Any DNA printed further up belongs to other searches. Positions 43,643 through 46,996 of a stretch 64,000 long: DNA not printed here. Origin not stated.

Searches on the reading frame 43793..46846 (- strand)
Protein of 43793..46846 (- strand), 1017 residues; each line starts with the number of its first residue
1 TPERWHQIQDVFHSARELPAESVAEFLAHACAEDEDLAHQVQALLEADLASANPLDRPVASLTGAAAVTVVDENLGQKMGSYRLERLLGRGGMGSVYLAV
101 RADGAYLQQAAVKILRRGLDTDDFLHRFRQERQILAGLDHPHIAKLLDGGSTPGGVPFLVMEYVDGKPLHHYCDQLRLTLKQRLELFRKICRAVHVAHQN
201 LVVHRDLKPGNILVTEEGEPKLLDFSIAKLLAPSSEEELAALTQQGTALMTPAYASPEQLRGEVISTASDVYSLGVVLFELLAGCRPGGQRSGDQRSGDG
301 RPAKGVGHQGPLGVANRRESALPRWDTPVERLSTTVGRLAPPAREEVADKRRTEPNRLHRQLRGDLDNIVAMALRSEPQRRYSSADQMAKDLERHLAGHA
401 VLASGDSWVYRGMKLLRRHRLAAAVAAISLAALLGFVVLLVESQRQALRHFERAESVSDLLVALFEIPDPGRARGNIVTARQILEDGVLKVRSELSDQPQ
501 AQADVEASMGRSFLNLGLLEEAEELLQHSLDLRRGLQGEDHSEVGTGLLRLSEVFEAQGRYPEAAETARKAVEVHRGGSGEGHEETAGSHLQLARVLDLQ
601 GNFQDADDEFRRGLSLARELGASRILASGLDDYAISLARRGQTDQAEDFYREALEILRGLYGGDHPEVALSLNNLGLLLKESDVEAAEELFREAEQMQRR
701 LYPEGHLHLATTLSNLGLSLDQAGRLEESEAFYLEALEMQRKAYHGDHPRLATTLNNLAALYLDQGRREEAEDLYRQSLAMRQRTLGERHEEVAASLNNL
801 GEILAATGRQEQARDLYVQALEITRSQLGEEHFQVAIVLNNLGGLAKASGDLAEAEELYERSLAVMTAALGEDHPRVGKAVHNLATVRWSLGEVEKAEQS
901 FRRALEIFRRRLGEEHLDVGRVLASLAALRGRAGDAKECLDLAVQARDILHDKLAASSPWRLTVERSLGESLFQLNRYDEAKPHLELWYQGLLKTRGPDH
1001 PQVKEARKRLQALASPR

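Call 56: search_protein_families(library=pfam, proteins=[window:43793-46846:-], max_evalue=0.0001)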
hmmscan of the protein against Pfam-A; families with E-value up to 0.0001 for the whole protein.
window:43793-46846:- (1017 aa): 19 families
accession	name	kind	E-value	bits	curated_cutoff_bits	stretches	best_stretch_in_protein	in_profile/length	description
PF13424.12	TPR_12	-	5.9e-86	283.2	30.1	7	709-783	2-76/77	Tetratricopeptide repeat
PF13374.12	TPR_10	-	1e-63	210.1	27.5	5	751-790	1-40/42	Tetratricopeptide repeat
PF24885.1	TPR_NPHP3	-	2e-48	165.3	100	5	688-801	76-190/239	Nephrocystin-3 TPR domain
PF00069.31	Pkinase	-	7e-42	144.1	31.7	1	82-295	1-204/263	Protein kinase domain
PF00515.34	TPR_1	-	9.8e-36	120.6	27.8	0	752-781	1-30/34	Tetratricopeptide repeat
PF07719.23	TPR_2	-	1.6e-35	118.7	27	0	753-780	2-29/34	Tetratricopeptide repeat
PF13181.12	TPR_8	-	4.6e-31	104.8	25.7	0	880-907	3-30/34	Tetratricopeptide repeat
PF07714.23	PK_Tyr_Ser-Thr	-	2.4e-30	106.2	23.1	1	84-285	3-201/258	Protein tyrosine and serine/threonine kinase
PF17874.7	TPR_MalT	-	2e-28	100.1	45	4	789-943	35-187/336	MalT-like TPR region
PF13176.12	TPR_7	-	3.1e-24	83.4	27.9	1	754-783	1-30/36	Tetratricopeptide repeat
PF13432.12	TPR_16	-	9.8e-16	58.3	32.7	1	758-823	3-60/65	Tetratricopeptide repeat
PF07721.20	TPR_4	-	6.1e-15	54.7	27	0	754-777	3-26/26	Tetratricopeptide repeat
PF13428.12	TPR_14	-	2.7e-12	46.5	23.5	0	630-656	4-30/44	Tetratricopeptide repeat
PF14559.12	TPR_19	-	8.4e-09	36.1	25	0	848-907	3-54/68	Tetratricopeptide repeat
PF03109.22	ABC1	-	8.6e-08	32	22.9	1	158-242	144-228/244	ABC1 atypical kinase-like domain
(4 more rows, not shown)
